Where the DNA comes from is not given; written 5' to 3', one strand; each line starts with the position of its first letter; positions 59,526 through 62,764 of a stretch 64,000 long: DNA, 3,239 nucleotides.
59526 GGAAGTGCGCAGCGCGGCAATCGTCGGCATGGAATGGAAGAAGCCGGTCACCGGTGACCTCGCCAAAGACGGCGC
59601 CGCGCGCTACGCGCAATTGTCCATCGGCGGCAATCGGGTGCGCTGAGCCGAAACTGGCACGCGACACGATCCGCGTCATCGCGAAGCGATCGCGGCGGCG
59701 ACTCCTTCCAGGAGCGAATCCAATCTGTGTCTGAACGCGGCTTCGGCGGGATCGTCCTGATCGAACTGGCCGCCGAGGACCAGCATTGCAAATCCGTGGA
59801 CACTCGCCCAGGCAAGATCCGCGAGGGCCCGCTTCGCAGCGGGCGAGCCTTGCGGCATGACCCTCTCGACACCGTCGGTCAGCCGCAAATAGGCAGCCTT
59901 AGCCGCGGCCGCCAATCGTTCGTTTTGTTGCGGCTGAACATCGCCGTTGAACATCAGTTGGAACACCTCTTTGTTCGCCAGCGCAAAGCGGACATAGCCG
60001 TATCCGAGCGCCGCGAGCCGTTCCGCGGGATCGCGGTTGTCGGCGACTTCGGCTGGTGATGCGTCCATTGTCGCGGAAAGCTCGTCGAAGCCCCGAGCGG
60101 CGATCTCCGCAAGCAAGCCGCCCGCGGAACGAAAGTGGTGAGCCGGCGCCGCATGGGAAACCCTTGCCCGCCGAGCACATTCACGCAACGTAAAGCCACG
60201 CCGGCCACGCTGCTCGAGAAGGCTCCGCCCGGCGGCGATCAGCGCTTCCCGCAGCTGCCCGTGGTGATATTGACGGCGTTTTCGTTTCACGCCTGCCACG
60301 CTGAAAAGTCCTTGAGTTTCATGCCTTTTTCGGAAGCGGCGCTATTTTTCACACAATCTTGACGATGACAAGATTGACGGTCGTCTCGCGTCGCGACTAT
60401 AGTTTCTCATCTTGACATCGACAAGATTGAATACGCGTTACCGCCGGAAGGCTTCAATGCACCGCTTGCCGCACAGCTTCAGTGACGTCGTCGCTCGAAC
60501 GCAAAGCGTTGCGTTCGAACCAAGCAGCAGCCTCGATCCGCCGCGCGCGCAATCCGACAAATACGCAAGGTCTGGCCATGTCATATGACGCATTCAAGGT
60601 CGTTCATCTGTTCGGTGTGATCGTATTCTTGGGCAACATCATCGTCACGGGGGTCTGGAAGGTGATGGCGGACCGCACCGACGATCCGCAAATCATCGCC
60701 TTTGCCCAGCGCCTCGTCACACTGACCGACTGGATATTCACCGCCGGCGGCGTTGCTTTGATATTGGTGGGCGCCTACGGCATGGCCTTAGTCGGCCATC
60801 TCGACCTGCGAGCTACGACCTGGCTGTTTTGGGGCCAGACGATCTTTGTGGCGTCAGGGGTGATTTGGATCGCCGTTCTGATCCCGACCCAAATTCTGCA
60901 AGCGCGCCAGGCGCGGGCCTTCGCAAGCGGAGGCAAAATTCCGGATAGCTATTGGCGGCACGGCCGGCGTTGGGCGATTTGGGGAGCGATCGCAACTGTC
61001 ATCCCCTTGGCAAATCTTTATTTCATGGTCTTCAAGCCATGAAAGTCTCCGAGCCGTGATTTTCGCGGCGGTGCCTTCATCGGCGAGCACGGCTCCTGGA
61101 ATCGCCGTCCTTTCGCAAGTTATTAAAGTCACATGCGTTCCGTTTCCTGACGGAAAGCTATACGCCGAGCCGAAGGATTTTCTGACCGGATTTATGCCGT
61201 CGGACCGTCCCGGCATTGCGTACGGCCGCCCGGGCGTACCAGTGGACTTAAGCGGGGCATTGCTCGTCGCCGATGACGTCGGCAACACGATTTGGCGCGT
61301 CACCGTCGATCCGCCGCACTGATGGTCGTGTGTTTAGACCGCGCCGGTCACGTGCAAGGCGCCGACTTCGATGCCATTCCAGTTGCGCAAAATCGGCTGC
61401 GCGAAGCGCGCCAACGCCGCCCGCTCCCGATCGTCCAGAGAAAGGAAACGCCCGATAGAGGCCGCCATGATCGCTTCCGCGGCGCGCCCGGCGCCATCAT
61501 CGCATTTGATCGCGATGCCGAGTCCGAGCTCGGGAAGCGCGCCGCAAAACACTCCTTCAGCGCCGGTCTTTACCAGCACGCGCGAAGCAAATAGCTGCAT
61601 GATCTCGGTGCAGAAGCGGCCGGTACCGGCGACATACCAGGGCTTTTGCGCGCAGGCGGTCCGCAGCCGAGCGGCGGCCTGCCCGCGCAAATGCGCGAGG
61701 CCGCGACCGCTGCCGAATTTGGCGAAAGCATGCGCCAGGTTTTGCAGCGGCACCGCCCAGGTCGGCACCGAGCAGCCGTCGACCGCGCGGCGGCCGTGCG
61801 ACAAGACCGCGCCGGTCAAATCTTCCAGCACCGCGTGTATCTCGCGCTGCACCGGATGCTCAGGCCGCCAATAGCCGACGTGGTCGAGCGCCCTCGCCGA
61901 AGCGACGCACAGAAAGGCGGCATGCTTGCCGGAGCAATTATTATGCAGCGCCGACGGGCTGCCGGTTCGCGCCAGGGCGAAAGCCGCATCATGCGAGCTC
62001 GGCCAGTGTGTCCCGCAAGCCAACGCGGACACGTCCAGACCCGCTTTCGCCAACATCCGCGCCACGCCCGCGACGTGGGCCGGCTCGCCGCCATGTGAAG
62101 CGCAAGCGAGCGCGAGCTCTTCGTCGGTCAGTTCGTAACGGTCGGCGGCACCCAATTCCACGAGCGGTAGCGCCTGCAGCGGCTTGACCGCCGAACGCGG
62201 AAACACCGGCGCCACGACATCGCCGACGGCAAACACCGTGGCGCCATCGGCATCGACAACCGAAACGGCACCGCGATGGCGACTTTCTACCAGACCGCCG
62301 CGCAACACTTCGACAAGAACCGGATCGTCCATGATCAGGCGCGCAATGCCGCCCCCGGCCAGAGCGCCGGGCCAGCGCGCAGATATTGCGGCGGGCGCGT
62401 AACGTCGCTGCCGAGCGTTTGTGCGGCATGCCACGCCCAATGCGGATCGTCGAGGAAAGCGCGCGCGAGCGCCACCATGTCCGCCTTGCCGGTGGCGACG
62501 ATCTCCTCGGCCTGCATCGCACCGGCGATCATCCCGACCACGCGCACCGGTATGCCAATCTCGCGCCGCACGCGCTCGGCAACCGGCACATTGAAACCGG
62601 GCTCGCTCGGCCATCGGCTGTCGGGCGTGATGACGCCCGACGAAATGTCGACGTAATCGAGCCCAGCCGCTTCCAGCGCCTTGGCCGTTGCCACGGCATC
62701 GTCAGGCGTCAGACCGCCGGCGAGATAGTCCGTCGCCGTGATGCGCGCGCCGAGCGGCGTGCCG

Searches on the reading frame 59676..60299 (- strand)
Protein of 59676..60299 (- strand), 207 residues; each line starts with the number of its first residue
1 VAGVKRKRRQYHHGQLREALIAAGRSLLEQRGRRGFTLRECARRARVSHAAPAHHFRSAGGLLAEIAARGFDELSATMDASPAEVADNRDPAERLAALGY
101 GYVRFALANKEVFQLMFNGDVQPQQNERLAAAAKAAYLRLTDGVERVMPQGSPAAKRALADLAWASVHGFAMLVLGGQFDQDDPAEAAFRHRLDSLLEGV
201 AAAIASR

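Call 75: search_protein_families(library=pfam, proteins=[window:59676-60299:-], max_evalue=0.0001)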
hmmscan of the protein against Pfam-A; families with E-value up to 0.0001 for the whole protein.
window:59676-60299:- (207 aa): 2 families
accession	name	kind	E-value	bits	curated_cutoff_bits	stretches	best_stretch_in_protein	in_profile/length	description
PF13305.11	TetR_C_33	-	7.5e-16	59.1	26.8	1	95-196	1-103/103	Tetracyclin repressor-like, C-terminal domain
PF00440.29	TetR_N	-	4.8e-07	29.9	24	1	20-66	1-47/47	Bacterial regulatory proteins, tetR family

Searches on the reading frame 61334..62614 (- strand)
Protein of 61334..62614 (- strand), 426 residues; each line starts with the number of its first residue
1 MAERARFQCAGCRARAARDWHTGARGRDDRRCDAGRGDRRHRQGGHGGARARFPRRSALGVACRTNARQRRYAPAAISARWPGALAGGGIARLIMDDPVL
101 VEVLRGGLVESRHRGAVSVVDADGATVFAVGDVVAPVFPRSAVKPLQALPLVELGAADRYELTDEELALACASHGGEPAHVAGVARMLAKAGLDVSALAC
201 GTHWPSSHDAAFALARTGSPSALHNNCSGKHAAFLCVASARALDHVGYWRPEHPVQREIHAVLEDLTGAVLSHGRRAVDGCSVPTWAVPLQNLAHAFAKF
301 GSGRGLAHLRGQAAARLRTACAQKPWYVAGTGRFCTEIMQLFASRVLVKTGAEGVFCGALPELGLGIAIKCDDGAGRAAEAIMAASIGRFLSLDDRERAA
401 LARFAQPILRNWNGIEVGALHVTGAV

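Call 75: search_protein_families(library=pfam, proteins=[window:61334-62614:-], max_evalue=0.0001)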
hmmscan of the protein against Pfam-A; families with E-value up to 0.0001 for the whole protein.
window:61334-62614:- (426 aa): 1 family
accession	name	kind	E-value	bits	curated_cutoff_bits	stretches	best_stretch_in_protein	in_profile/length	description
PF06089.17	Asparaginase_II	-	1.5e-115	386.1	25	1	101-421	1-321/322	L-asparaginase II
